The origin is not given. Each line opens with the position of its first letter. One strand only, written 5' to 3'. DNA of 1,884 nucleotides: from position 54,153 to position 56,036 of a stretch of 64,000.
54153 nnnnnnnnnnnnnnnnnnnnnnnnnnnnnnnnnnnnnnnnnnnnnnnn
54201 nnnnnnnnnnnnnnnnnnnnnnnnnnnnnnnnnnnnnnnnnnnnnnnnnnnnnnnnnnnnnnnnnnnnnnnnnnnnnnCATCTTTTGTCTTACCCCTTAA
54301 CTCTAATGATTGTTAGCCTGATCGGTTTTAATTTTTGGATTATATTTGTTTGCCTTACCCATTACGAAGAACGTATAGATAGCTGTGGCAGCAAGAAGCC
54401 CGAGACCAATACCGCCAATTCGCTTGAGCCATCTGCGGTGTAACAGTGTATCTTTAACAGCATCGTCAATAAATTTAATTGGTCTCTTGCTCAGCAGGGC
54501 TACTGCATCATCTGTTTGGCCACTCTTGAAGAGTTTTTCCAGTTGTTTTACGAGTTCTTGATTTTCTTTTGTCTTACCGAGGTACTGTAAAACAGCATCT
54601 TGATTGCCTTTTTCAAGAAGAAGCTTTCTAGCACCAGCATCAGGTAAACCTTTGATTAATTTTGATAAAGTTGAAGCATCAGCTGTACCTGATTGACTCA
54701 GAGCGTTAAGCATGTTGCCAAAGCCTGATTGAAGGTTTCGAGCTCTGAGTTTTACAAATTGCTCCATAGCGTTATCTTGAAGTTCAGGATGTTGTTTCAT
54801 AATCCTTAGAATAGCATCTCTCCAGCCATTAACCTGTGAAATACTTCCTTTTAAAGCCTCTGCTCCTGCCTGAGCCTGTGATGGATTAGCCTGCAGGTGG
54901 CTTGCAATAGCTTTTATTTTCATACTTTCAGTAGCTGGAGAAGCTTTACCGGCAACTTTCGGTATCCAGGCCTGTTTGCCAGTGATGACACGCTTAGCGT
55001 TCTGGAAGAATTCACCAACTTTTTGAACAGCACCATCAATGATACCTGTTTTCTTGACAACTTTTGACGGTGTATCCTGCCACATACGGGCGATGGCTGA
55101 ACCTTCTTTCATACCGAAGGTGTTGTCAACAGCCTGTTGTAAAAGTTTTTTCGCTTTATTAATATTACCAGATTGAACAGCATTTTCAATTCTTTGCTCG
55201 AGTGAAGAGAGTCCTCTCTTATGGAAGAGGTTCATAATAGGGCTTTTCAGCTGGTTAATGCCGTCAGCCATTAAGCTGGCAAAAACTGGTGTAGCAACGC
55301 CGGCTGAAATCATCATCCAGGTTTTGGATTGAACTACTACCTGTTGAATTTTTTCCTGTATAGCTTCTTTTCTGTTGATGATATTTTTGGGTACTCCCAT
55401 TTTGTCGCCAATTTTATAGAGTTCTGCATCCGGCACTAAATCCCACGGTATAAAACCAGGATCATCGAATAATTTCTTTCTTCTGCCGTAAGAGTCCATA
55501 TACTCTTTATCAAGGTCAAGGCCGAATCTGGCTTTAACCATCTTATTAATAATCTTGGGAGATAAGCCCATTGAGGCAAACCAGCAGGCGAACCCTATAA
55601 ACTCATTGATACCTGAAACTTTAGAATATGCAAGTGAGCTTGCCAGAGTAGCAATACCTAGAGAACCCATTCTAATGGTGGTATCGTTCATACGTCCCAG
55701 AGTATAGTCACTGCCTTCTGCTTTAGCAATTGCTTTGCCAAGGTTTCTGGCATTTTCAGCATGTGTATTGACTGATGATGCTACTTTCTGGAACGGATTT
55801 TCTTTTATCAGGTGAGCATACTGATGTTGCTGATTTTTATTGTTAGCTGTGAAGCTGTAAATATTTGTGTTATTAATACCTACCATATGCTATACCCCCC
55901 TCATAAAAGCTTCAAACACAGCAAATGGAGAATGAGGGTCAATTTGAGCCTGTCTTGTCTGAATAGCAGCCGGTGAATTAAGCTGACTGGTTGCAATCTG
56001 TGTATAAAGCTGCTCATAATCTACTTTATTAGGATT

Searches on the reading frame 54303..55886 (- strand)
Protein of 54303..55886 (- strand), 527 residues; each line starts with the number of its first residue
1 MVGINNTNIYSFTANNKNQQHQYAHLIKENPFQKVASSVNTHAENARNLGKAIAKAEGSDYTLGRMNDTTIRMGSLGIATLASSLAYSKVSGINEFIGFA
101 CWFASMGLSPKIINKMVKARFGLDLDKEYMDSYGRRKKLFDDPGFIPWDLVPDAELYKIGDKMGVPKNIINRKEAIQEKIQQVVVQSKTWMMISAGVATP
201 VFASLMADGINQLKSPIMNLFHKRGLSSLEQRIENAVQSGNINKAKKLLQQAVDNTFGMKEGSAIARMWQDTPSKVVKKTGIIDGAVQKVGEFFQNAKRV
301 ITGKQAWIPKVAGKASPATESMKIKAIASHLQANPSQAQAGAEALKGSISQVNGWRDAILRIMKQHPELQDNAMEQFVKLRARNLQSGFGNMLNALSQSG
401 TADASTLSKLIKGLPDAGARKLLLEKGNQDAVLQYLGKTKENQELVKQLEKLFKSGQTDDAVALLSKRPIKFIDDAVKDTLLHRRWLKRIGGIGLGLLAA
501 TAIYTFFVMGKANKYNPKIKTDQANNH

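Call 33: search_protein_families(library=ncbifam, proteins=[window:54303-55886:-])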
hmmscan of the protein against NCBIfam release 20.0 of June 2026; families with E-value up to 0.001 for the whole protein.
window:54303-55886:- (527 aa): 0 families

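Call 102: search_protein_families(library=pfam, proteins=[window:54303-55886:-], max_evalue=0.01)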
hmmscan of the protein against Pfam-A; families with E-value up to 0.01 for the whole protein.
window:54303-55886:- (527 aa): 1 family
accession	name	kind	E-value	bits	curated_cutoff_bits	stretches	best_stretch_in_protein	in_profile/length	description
PF12631.12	MnmE_helical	-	6.8e-05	23.5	40.1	0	334-479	15-162/211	MnmE helical domain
